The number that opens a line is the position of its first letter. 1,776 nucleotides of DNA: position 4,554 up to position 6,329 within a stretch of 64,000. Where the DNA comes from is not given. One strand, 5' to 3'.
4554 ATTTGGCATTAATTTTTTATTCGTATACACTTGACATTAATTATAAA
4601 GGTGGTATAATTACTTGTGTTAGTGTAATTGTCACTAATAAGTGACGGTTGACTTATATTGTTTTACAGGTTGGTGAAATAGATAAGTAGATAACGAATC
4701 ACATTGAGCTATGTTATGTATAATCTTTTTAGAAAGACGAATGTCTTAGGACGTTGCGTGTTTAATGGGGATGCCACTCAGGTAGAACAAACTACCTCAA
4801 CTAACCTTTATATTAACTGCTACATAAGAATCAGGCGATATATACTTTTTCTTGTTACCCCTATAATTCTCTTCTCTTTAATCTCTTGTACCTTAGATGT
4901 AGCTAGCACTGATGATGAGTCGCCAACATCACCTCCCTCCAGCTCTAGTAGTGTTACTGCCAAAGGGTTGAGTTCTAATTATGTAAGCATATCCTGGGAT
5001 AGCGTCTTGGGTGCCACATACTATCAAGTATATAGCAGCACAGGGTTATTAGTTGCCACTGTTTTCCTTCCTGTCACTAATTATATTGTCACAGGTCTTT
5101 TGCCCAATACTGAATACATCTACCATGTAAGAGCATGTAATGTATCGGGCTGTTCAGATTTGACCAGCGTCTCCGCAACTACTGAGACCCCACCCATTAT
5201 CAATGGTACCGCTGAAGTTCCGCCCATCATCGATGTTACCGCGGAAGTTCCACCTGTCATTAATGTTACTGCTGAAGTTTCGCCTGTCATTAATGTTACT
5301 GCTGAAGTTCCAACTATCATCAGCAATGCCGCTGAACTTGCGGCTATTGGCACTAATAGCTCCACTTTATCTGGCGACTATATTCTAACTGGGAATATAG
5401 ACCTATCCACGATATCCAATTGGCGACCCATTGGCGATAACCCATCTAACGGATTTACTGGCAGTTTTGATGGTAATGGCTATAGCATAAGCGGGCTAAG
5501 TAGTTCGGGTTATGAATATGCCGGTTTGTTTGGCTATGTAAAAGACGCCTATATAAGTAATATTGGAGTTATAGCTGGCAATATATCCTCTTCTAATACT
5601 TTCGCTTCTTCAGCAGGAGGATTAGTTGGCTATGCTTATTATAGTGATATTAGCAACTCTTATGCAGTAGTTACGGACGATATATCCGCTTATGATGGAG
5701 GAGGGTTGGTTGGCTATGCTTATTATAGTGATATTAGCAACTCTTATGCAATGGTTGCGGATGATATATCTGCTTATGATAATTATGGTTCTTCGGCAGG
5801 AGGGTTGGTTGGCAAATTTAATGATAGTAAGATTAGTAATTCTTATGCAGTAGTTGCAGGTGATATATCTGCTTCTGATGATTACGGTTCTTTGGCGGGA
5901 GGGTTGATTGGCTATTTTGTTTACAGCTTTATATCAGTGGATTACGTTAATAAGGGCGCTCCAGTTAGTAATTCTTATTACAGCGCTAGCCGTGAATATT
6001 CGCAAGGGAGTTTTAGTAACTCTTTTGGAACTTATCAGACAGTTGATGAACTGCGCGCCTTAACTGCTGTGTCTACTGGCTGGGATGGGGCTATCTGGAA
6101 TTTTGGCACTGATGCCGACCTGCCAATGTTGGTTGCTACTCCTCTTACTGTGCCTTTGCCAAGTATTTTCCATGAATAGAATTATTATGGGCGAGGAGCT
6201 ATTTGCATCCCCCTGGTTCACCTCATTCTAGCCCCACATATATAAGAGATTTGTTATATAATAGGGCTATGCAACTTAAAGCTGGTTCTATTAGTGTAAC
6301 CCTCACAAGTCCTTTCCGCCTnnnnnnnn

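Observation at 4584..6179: Family of three divergent GLUG-repeat surface lipoproteins, each with its own near-consensus sigma70 promoter and REP elements at the gene boundaries (paralog 1)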

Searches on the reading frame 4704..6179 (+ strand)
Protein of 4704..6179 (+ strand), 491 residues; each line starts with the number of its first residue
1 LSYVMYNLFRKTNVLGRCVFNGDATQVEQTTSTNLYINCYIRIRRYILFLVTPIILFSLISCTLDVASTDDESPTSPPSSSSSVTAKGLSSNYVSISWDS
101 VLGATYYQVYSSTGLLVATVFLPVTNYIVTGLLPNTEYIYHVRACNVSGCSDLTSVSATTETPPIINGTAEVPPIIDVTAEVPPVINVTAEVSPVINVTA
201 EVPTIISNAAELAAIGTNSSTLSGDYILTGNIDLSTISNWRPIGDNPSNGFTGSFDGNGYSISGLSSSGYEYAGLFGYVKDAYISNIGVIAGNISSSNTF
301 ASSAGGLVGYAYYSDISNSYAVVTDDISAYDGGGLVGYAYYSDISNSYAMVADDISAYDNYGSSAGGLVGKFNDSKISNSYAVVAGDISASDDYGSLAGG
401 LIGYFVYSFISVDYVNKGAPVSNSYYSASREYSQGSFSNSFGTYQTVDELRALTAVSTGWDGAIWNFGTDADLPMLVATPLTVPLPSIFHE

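Call 4: search_protein_families(library=pfam, proteins=[window:4704-6179:+], max_evalue=0.1)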
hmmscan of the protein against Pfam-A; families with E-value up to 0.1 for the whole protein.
window:4704-6179:+ (491 aa): 5 families
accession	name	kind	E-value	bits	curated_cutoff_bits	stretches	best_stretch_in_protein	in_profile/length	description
PF07581.17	Glug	-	1.9e-07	31.4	20.5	2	301-323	2-25/28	The GLUG motif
PF00041.27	fn3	-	1.9e-06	28.4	25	1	77-154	2-78/84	Fibronectin type III domain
PF16656.11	Pur_ac_phosph_N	-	0.015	16.3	30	0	124-152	60-87/93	Purple acid Phosphatase, N-terminal domain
PF24489.1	Ig_J_second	-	0.022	15.3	27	1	129-161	59-94/105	Tip attachment protein J second Ig-like domain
PF25059.1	FN3_DSCAM-DSCAML_C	-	0.032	15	39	1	122-161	42-81/89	DSCAM/DSCAML C-terminal Fn3-like domain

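Call 12: find_homologous_proteins(query=window:4704-6179:+)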
Query window:4704-6179:+ (491 aa): 618 proteins with E <= 0.001 among 8000 candidates; the best 120 are listed.
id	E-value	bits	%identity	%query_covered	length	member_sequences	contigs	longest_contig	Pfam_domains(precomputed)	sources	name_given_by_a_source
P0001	0.0e+0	1276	74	96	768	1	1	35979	PF07581.18,PF00041.28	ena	-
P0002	0.0e+0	1048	100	99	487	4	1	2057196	PF07581.18,PF00041.28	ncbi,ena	-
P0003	2.3e-129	451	44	96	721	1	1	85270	PF16655.13,PF25059.2,PF23376.2,PF21910.3,PF08329.17,PF00041.28,PF16656.12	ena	-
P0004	1.7e-121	425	46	81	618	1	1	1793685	PF07581.18,PF00041.28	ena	-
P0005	6.6e-121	423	41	96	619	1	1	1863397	PF07581.18,PF00041.28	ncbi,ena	-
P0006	6.9e-121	423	43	81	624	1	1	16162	PF07581.18,PF00041.28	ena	-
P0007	6.6e-106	373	51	41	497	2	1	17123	PF07581.18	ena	-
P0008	7.8e-100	353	47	59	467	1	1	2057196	PF07581.18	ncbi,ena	-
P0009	7.8e-97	343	49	59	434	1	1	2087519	PF07581.18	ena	-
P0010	1.8e-63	233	38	51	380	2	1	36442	-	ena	-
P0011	2.8e-60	223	46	65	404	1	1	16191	PF07581.18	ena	-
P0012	2.9e-52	196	50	43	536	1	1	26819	PF07581.18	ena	-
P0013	2.0e-51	194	34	56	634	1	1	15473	PF07581.18,PF02368.25,PF26918.1,PF00041.28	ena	-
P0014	2.8e-45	173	35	55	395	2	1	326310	PF07581.18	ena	-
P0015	2.1e-34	138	45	49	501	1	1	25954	PF26182.1,PF07581.18,PF02368.25,PF26918.1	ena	-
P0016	5.9e-33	133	39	36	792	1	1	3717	PF07581.18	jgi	-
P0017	7.2e-32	129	45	46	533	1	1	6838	PF07963.18,PF07581.18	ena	-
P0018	1.7e-31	128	46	36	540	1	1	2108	PF07963.18,PF07581.18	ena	-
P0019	3.1e-29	121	34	48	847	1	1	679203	PF07581.18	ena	-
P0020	2.2e-28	118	32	36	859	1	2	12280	PF05342.20,PF07581.18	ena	-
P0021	1.5e-26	112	35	42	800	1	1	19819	PF05342.20,PF18998.7,PF07581.18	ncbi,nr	ncbi:MAG: hypothetical protein KGY76_07235, partial [Candidatus Thermoplasmatota archaeon]|nr:hypoth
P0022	7.6e-26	109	39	39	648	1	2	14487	PF07963.18,PF07581.18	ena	-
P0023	1.1e-25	109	45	43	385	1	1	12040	PF07963.18,PF07581.18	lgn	-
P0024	1.5e-25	108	38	52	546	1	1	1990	PF07963.18,PF07581.18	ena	-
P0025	3.4e-25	107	32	41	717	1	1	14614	PF07581.18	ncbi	-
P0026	7.5e-25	106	33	56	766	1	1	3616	PF07581.18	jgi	jgi:hypothetical protein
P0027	2.1e-24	105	38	33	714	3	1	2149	PF07581.18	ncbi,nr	ncbi:MAG: GLUG motif-containing protein, partial [Bacteroidaceae bacterium]|nr:GLUG motif-containing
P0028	3.2e-24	104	37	42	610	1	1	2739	PF07581.18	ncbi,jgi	jgi:hypothetical protein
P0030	8.4e-24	103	43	42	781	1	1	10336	PF07581.18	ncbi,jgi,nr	ncbi:MAG: hypothetical protein LBU89_11410 [Fibromonadaceae bacterium]|jgi:hypothetical protein|nr:h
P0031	9.2e-24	102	44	41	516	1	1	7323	PF07581.18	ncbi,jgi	jgi:hypothetical protein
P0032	9.3e-24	102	29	74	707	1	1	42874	PF24489.2,PF07581.18,PF00041.28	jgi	-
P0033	4.0e-23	100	40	23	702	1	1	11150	PF07581.18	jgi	-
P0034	6.9e-23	100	39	46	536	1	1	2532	PF07963.18,PF07581.18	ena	-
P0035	1.1e-22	99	44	41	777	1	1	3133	PF07581.18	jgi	-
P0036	1.3e-22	99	31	47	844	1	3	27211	PF07581.18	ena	-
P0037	6.4e-22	96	30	59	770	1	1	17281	PF07581.18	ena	-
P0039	5.8e-21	93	41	45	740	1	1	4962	PF07581.18,PF00700.28,PF00669.26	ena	-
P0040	1.4e-20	92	41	38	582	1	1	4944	PF07963.18,PF07581.18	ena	-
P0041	2.7e-20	91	41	39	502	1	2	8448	PF07963.18,PF07581.18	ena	-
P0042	3.1e-20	91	38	37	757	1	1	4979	PF07581.18,PF00700.28,PF00669.26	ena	-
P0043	3.1e-20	91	30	56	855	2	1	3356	PF07581.18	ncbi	ncbi:MAG: GLUG motif-containing protein, partial [Planctomycetota bacterium]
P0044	3.9e-20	91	37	51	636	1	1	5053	PF00801.27,PF07581.18,PF18911.7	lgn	-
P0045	4.4e-20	90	32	53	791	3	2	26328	PF07581.18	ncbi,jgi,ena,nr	ncbi:MAG TPA: GLUG motif-containing protein [Sedimentisphaerales bacterium]|nr:GLUG motif-containing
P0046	1.2e-19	89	31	63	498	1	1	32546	PF07581.18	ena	-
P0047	1.3e-19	89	42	42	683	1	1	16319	PF07581.18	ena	-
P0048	1.6e-19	88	42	27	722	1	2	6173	PF07963.18,PF07581.18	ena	-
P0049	2.3e-19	88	33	44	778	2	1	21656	PF07581.18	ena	-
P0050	2.4e-19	88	35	60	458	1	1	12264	PF07963.18,PF07581.18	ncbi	-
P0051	2.6e-19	88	40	50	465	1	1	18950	PF07963.18,PF07581.18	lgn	-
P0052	4.3e-19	87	37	43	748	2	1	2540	PF09603.16,PF07581.18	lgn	-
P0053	6.7e-19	86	37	48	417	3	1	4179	PF07581.18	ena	-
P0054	1.1e-18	86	38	42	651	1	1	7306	PF07581.18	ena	-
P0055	1.6e-18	85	36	56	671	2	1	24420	PF12205.14,PF07963.18,PF07581.18,PF07554.20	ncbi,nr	ncbi:MAG TPA: prepilin-type N-terminal cleavage/methylation domain-containing protein [Clostridiales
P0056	2.3e-18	85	36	51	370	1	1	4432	PF07581.18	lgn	-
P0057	4.7e-18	84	34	37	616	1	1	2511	PF07581.18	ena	-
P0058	6.3e-18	83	35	41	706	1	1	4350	PF07581.18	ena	-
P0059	8.3e-18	83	35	42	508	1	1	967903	PF07581.18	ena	-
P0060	1.0e-17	83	37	38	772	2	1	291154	PF07581.18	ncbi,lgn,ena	ncbi:MAG: GLUG motif-containing protein [Dehalococcoidia bacterium]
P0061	1.7e-17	82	35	42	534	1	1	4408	PF07581.18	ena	-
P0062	3.9e-17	81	42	36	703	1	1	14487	PF07963.18,PF07581.18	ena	-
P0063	4.0e-17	81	41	41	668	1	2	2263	PF07581.18,PF00700.28,PF00669.26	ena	-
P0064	6.9e-17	80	37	43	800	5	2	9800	PF05342.20,PF18962.8,PF07581.18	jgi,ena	-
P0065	1.2e-16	79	39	47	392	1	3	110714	PF07581.18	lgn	-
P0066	1.4e-16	79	37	37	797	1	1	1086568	PF07581.18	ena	-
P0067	1.4e-16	79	40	39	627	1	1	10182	PF07581.18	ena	-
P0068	1.5e-16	79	27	52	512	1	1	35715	PF07581.18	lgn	-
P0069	1.6e-16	79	39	40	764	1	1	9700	PF07581.18,PF00700.28,PF00669.26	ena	-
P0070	2.1e-16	78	40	42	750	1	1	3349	PF07196.19,PF07581.18,PF00700.28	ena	-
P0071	2.2e-16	78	34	41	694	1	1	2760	PF07581.18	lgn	-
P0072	2.3e-16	78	37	42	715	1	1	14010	PF07581.18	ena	-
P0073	2.4e-16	78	33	50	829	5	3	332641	PF05342.20,PF18962.8,PF07581.18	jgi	jgi:hypothetical protein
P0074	2.9e-16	78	33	50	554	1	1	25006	PF07581.18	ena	-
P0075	3.4e-16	78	38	51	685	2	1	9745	PF07581.18,PF00700.28,PF00669.26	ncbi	-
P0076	3.5e-16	77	36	44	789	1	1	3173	PF07581.18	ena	-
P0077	3.7e-16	77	33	44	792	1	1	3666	PF07581.18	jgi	-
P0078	4.2e-16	77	34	44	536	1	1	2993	PF05342.20,PF07581.18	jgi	jgi:hypothetical protein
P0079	5.3e-16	77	44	18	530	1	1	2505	PF05342.20,PF07581.18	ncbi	-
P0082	8.9e-16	76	35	46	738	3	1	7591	PF07581.18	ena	-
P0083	8.9e-16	76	33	56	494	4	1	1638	PF07963.18,PF07581.18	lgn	-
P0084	1.1e-15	76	41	47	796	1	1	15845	PF07581.18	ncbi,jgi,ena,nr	ncbi:MAG: hypothetical protein FWC26_10175 [Fibromonadales bacterium]|nr:hypothetical protein [Fibro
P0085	1.2e-15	76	30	52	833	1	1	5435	PF18962.8,PF07581.18,PF13860.13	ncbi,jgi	-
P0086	1.4e-15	75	38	36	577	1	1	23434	PF07581.18,PF00669.26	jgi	-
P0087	1.5e-15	75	37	38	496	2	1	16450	PF07581.18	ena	-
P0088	1.6e-15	75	34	49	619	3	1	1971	PF18962.8,PF07581.18,PF13860.13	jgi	-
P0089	1.7e-15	75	36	47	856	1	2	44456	PF22352.3,PF00801.27,PF07581.18,PF18911.7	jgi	jgi:hypothetical protein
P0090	1.8e-15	75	30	49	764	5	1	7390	PF07581.18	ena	-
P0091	1.9e-15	75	35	37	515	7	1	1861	PF07581.18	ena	-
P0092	2.4e-15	75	33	52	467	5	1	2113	PF07963.18,PF07581.18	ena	-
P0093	2.6e-15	75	33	67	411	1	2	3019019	PF07581.18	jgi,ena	-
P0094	2.8e-15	74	39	46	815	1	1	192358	PF13018.12,PF05860.20,PF07581.18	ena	-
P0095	3.1e-15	74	33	53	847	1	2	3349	PF07581.18,PF00700.28,PF00669.26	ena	-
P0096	4.6e-15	74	33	49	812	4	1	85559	PF07581.18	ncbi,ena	-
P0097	6.3e-15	73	37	41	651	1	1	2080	PF07581.18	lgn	-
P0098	6.3e-15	73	36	38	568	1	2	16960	PF07581.18,PF00700.28,PF00669.26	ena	-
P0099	7.0e-15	73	31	46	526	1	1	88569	PF05342.20,PF07581.18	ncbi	ncbi:MAG: GLUG motif-containing protein, partial [Alphaproteobacteria bacterium]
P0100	8.3e-15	73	46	32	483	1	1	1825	PF07581.18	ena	-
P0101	9.0e-15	73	39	42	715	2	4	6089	PF07196.19,PF07581.18,PF00700.28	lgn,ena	-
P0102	9.0e-15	73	28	52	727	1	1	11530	PF07581.18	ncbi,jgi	ncbi:MAG: GLUG motif-containing protein [Planctomycetota bacterium]|jgi:hypothetical protein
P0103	9.2e-15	73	33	48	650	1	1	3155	PF07581.18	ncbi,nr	ncbi:MAG: GLUG motif-containing protein, partial [Candidatus Cloacimonadota bacterium]|nr:GLUG motif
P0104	1.2e-14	72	36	34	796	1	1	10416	PF07581.18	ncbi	ncbi:MAG: GLUG motif-containing protein, partial [Candidatus Saliniplasma sp.]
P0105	1.4e-14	72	35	49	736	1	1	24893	PF07581.18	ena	-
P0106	1.4e-14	72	32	50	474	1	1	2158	PF07581.18,PF00700.28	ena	-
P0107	1.5e-14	72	36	35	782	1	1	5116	PF09603.16,PF07581.18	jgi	jgi:uncharacterized protein (TIGR02145 family)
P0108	1.5e-14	72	39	29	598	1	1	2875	PF07581.18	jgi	jgi:hypothetical protein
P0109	1.5e-14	72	33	48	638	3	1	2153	PF07581.18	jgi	jgi:hypothetical protein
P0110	1.9e-14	72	35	42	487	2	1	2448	PF18998.7,PF07581.18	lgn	-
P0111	1.9e-14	72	32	44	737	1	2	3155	PF09479.17,PF18998.7,PF07581.18,PF00746.27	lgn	-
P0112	2.1e-14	72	35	20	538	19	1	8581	PF05342.20,PF07581.18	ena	-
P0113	2.8e-14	71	37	44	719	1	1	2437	PF18962.8,PF07581.18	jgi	-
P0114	2.9e-14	71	43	35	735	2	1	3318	PF07581.18,PF00700.28,PF00669.26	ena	-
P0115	4.5e-14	71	36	41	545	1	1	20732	PF05342.20,PF07581.18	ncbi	ncbi:MAG: GLUG motif-containing protein, partial [Alphaproteobacteria bacterium]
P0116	5.0e-14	70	33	52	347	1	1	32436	PF07581.18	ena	-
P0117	5.3e-14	70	35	58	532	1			PF05342.20,PF07581.18,PF00700.28,PF00669.26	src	-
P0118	5.3e-14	70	37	34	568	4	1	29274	PF07581.18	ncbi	-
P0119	5.9e-14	70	31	63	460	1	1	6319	PF07963.18,PF07581.18,PF08334.17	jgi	jgi:prepilin-type N-terminal cleavage/methylation domain-containing protein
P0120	6.2e-14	70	41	33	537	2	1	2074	PF07581.18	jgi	-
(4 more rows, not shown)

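Call 13: search_protein_families(library=ncbifam, proteins=[window:4704-6179:+], max_evalue=0.1)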
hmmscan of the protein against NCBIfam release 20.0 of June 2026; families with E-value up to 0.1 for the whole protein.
window:4704-6179:+ (491 aa): 0 families

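Call 15: find_encoding_contigs(protein=P0002, flank=3000, max_places=4)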
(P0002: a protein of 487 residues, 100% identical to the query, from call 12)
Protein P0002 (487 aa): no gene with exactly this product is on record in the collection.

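Call 16: find_encoding_contigs(protein=P0008, flank=4000, max_places=3)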
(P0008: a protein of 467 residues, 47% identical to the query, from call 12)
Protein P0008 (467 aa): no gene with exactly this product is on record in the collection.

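Call 17: find_encoding_contigs(protein=P0005, flank=4000, max_places=3)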
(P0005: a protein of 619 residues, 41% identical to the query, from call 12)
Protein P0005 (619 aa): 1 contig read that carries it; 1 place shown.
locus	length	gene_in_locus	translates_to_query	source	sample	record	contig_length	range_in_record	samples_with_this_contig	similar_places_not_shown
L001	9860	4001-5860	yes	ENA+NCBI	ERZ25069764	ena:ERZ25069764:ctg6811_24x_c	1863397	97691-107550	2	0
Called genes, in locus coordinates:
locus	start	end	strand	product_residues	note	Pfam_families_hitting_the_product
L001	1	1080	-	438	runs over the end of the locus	PF00033:Cytochrome_B, PF13631:Cytochrom_B_N_2, PF00032:Cytochrom_B_C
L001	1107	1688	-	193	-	PF00355:Rieske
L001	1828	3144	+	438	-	PF00815:Histidinol_dh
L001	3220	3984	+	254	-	PF23441:SDR (faint), PF00106:adh_short, PF01370:Epimerase (weak), PF08659:KR, PF13561:adh_short_C2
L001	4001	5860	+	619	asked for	PF00041:fn3 (faint), PF07581:Glug (faint)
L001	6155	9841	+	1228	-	PF07581:Glug (faint), PF00028:Cadherin (faint)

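Call 22: find_related_loci(query=A1, collection=genome_contigs, flank=3000)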
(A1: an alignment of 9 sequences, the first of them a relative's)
Query A1 (487 aa) in genome_contigs; peptide patterns used: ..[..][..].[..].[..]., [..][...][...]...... (x = any residue, [..] = any of these).
141 stretches matched a pattern; 34 encode a relative of the query (tblastn E <= 1e-3); 34 distinct loci.
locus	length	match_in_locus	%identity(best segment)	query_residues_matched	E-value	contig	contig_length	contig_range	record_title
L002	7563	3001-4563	70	1-476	0e+0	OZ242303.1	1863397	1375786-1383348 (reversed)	MAG: Gammaproteobacteria bacterium isolate 751b0b06-6dce-4ceb-8380-492d71f3250d genome assembly, chromosome: 1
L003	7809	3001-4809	41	16-487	2e-102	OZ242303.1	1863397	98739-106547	MAG: Gammaproteobacteria bacterium isolate 751b0b06-6dce-4ceb-8380-492d71f3250d genome assembly, chromosome: 1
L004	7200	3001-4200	57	200-479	1e-43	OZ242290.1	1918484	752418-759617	MAG: Leptonemataceae bacterium isolate 3adbf250-8566-4253-9a9b-d6923040198f genome assembly, chromosome: 1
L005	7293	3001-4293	47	201-479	3e-40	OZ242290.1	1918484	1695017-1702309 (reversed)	MAG: Leptonemataceae bacterium isolate 3adbf250-8566-4253-9a9b-d6923040198f genome assembly, chromosome: 1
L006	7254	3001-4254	37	220-483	2e-25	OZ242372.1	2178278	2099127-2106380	MAG: Gammaproteobacteria bacterium isolate 613a16fd-700e-4920-b4ab-3610f28fcb5e genome assembly, chromosome: 1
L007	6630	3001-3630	36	202-400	4e-22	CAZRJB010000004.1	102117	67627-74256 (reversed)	MAG TPA_asm: uncultured Lachnospiraceae bacterium isolate SRP313737_co1_95 genome assembly, contig: NODE_320_length_1021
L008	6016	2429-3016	43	200-384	4e-19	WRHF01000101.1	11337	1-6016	MAG: Clostridiales bacterium isolate Nt197P3bin103 Ga0082212_10011285, whole genome shotgun sequence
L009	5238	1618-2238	36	224-422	6e-17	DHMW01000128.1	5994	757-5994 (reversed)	MAG TPA_asm: Oscillospiraceae bacterium UBA4632 UBA4632_contig_8621, whole genome shotgun sequence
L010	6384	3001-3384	41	186-317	4e-16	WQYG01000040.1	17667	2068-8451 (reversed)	MAG: Candidatus Bathycorpusculum sp. isolate Emb289P3bin80 Ga0123356_10003060, whole genome shotgun sequence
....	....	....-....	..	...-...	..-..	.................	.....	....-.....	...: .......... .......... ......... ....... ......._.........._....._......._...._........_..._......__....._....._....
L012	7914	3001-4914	41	234-456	2e-15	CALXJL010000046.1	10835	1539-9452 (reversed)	MAG: uncultured Clostridia bacterium isolate BRZ_PF__bin81 genome assembly, contig: BRZ_PF__NODE_7978_length_10835_cov_4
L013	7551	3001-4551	33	159-387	6e-15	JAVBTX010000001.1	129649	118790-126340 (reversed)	MAG: Lachnospiraceae bacterium isolate EPI_MAG_00262 c_000003038347, whole genome shotgun sequence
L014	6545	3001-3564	36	202-369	1e-14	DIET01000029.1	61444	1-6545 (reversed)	MAG TPA_asm: Peptococcaceae bacterium UBA5767 UBA5767_contig_19453, whole genome shotgun sequence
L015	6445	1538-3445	42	202-400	5e-17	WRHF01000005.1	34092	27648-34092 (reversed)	MAG: Clostridiales bacterium isolate Nt197P3bin103 Ga0082212_10001538, whole genome shotgun sequence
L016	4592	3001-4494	33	186-377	4e-14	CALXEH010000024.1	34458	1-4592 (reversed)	MAG: uncultured Oscillospiraceae bacterium isolate BRZ_SB__bin151 genome assembly, contig: BRZ_SB__NODE_1754_length_3445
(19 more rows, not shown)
